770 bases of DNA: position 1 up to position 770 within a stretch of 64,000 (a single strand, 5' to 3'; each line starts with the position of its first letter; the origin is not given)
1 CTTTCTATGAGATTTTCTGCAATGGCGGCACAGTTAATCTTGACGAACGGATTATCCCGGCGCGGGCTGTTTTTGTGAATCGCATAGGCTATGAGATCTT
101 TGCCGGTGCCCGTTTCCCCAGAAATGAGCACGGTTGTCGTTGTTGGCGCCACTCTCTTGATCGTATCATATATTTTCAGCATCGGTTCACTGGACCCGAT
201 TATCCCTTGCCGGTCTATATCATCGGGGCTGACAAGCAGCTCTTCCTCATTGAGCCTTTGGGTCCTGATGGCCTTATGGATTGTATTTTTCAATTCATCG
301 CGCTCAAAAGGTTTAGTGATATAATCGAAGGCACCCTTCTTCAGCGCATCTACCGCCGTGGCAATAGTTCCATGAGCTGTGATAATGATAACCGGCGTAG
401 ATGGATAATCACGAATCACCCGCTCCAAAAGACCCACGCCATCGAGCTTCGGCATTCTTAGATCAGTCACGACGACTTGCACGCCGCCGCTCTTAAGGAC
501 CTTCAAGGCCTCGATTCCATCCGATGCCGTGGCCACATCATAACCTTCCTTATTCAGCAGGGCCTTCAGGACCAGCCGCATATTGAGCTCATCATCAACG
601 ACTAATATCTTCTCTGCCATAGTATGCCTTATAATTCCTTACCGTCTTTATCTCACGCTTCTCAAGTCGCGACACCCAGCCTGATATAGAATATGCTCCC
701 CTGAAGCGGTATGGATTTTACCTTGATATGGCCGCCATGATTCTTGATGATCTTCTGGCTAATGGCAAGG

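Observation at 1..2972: NtrC-type two-component system divergent from a near-consensus sigma-54 promoter that drives the lipid operon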

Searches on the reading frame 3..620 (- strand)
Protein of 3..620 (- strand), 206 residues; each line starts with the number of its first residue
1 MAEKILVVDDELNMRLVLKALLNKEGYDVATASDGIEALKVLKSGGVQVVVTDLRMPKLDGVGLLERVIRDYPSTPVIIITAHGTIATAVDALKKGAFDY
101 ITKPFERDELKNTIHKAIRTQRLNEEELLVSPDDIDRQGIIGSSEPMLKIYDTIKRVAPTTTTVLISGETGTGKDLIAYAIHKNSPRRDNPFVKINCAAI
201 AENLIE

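Call 3: search_protein_families(library=pfam, proteins=[window:3-620:-])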
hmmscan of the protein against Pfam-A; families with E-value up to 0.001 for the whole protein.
window:3-620:- (206 aa): 3 families
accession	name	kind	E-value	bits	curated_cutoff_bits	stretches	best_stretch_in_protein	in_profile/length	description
PF00072.30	Response_reg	-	3.6e-33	114.5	30.2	1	5-114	1-110/111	Response regulator receiver domain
PF00158.32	Sigma54_activat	-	1.3e-20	74.2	20.2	1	140-206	1-67/168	Sigma-54 interaction domain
PF14532.12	Sigma54_activ_2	-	8.1e-09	36.3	25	1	141-204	1-64/138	Sigma-54 interaction domain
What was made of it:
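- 1..620 (-): 5' part of the response-regulator gene (206 of 456 codons). Receiver domain at 279-608, with Asp53 at 462-464. Start of the sigma-54 AAA+ domain from 203 down to the window edge, with Walker A GETGTGK at 99-119. GAFTGA (residue 215) and HTH_8 lie outside the window. Pfam Response_reg 3.6e-33 and Sigma54_activat 1.3e-20 (call 3).
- On NtrC-family response regulator (bacterial enhancer-binding protein, group I): Response_reg 3.6e-33 (call 3).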
